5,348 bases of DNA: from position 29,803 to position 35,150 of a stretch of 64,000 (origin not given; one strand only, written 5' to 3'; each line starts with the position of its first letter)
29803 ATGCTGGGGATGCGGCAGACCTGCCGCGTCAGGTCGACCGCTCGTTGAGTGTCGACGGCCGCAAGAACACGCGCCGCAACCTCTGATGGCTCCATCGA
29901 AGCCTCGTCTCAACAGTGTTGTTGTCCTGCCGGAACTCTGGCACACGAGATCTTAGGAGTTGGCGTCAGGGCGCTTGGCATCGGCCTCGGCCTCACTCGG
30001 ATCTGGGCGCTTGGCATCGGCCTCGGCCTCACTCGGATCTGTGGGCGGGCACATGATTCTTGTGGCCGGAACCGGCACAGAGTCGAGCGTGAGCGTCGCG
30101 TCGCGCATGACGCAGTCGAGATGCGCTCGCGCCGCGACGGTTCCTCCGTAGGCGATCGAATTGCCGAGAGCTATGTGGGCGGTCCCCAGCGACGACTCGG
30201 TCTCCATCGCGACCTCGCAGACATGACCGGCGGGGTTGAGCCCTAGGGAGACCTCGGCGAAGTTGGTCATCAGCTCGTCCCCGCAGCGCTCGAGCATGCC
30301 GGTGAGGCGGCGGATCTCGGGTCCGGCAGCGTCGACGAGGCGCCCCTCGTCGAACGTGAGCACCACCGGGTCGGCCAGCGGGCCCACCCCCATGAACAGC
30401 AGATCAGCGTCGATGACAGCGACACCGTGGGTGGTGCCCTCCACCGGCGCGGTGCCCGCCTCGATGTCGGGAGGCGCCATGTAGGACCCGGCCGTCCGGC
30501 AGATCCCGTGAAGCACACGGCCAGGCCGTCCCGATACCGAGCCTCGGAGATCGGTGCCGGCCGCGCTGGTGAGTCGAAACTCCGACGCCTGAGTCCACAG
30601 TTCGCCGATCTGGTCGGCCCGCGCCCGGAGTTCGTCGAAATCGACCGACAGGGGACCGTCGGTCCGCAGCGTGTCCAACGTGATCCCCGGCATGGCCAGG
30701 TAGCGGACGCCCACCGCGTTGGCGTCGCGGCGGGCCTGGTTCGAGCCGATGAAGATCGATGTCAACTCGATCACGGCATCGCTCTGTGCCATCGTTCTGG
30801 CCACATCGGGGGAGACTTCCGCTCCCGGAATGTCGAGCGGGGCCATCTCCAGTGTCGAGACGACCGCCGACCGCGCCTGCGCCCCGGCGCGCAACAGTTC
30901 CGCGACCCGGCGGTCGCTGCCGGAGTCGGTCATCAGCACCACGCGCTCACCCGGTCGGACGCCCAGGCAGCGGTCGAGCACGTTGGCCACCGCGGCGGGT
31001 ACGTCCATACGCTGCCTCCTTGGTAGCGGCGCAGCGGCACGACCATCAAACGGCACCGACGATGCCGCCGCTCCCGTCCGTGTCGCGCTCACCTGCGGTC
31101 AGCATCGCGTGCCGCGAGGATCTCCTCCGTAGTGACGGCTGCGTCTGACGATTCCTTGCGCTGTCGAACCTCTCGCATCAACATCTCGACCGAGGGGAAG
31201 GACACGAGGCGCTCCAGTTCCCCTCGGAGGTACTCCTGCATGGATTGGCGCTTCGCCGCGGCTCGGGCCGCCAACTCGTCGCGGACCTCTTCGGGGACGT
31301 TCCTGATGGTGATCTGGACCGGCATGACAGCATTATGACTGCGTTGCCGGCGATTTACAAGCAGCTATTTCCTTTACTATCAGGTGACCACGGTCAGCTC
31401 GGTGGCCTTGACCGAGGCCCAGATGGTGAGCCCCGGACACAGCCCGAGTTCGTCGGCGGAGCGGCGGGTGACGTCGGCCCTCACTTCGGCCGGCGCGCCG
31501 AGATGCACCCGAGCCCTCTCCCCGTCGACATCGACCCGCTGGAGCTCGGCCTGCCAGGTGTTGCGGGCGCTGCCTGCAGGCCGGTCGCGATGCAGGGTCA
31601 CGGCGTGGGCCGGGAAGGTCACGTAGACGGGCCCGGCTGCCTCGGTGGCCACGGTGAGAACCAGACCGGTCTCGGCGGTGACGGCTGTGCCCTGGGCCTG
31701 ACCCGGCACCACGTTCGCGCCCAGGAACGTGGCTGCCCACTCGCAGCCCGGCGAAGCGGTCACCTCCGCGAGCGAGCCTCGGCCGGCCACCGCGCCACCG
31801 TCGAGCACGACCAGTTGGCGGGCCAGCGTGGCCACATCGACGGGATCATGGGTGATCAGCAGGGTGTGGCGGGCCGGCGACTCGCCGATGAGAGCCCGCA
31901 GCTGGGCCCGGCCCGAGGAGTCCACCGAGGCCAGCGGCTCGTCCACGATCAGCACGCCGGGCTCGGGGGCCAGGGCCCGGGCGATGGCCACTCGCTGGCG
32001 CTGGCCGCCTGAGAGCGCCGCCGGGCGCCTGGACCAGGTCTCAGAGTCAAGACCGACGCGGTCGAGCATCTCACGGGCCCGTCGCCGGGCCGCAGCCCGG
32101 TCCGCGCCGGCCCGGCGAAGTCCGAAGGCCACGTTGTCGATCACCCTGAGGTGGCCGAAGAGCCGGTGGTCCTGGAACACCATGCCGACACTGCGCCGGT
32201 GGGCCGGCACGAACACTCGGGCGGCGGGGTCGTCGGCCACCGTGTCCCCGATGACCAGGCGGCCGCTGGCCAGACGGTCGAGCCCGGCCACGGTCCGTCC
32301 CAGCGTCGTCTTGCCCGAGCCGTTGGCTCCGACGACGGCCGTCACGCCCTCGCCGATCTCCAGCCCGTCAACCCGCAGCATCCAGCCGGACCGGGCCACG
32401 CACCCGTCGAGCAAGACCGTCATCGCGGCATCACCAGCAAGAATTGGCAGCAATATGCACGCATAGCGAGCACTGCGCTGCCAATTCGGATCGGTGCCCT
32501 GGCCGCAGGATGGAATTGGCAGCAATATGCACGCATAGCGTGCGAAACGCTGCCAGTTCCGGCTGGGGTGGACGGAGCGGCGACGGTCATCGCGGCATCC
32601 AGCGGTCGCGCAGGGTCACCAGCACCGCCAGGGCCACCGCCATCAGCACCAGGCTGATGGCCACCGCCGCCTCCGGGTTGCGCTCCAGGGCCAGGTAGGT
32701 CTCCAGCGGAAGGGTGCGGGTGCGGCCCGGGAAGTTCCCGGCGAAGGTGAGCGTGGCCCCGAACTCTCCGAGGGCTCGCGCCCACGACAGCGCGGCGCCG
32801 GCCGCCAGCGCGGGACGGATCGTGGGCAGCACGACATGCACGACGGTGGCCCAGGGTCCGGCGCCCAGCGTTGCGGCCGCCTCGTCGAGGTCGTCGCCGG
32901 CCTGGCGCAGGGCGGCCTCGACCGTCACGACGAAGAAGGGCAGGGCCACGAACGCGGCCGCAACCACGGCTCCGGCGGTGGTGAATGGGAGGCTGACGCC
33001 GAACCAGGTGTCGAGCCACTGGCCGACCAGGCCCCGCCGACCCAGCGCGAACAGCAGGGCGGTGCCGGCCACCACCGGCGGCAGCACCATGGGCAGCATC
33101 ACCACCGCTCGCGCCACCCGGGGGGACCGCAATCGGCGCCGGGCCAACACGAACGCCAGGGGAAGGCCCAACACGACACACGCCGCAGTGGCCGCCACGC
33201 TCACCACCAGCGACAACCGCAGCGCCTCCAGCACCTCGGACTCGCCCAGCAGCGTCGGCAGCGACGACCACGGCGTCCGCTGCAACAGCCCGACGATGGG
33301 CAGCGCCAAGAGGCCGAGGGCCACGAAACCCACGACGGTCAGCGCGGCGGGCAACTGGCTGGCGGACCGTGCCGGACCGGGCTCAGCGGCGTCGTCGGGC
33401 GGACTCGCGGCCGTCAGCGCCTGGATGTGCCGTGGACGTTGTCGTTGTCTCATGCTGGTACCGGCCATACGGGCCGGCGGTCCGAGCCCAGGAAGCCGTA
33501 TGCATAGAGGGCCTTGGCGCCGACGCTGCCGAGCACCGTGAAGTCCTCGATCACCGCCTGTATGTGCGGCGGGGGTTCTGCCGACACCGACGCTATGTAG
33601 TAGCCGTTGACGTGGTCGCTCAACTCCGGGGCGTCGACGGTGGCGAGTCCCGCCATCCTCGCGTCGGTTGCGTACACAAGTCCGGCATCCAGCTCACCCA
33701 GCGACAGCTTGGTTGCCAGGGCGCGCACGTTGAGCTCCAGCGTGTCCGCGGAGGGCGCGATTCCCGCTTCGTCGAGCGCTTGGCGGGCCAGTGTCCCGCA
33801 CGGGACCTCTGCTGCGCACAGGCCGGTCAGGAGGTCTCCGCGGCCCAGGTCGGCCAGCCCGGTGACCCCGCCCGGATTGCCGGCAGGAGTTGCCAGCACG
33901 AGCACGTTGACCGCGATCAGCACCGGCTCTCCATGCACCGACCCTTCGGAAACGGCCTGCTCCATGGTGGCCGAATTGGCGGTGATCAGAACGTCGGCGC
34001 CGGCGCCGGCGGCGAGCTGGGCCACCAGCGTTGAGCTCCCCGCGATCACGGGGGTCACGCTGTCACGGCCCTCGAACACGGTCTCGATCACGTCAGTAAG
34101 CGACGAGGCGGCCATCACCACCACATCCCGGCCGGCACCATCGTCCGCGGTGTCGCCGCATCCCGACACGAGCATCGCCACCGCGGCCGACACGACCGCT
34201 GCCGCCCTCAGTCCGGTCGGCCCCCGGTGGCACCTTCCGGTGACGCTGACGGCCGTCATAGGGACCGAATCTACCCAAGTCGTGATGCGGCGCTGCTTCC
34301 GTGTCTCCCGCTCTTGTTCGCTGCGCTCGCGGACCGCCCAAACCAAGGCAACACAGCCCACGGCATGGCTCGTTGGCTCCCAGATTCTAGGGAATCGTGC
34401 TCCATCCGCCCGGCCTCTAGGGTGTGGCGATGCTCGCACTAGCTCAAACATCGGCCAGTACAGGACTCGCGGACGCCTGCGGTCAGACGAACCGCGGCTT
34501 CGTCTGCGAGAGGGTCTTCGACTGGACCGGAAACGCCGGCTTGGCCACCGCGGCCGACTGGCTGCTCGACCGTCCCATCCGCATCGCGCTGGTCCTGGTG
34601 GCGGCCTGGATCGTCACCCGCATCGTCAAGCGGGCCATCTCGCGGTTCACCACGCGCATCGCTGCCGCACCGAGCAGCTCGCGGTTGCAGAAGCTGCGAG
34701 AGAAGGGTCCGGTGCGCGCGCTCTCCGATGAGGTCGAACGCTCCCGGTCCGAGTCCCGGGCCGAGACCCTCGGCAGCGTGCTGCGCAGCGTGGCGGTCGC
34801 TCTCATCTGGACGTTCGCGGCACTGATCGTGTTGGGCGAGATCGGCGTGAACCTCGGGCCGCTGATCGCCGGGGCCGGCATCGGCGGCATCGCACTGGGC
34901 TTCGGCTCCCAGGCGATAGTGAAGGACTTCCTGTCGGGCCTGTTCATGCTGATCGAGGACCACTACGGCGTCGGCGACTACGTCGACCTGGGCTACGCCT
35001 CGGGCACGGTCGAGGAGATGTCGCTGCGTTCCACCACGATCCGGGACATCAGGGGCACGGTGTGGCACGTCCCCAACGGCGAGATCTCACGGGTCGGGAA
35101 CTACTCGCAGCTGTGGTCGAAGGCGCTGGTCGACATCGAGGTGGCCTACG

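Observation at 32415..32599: modB-modC ATGA junction duplicated 167 bp apart, with two 72-bp hairpin units in between and one open relay ORF across the whole insert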

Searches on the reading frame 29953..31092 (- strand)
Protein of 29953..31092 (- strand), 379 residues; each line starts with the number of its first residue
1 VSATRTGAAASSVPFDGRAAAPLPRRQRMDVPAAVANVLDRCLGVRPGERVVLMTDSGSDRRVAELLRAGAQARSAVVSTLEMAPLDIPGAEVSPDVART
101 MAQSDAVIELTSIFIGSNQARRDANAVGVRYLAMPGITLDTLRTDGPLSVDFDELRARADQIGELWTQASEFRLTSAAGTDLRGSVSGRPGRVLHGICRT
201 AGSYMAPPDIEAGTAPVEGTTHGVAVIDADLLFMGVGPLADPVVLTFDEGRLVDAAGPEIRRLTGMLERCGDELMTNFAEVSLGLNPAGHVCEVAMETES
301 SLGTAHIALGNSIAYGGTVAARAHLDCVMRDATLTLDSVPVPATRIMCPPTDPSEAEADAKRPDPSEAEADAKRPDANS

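Call 90: search_protein_families(library=pfam, proteins=[window:29953-31092:-], max_evalue=0.01)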
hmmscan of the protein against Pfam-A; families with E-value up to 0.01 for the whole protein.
window:29953-31092:- (379 aa): 1 family
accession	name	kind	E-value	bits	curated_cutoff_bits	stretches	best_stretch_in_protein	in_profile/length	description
PF02073.20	Peptidase_M29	-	0.0028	17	27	1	168-314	203-351/406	Thermophilic metalloprotease (M29)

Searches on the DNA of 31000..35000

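Call 8: search_rna_families(source=window, start=31000, end=35000, threshold=evalue, max_evalue=1)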
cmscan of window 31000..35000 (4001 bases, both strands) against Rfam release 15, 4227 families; matches with E-value up to 1: 0.
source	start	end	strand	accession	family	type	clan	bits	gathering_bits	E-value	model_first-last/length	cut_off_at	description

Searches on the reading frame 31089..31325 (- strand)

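Call 90: search_protein_families(library=pfam, proteins=[window:31089-31325:-], max_evalue=0.01)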
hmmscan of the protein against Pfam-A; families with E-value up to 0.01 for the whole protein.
window:31089-31325:- (78 aa): 1 family
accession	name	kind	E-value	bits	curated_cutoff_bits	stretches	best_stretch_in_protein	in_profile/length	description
PF22513.2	FitA-like_RHH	-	6.5e-11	42.4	27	1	4-40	2-38/39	Antitoxin FitA-like, ribbon-helix-helix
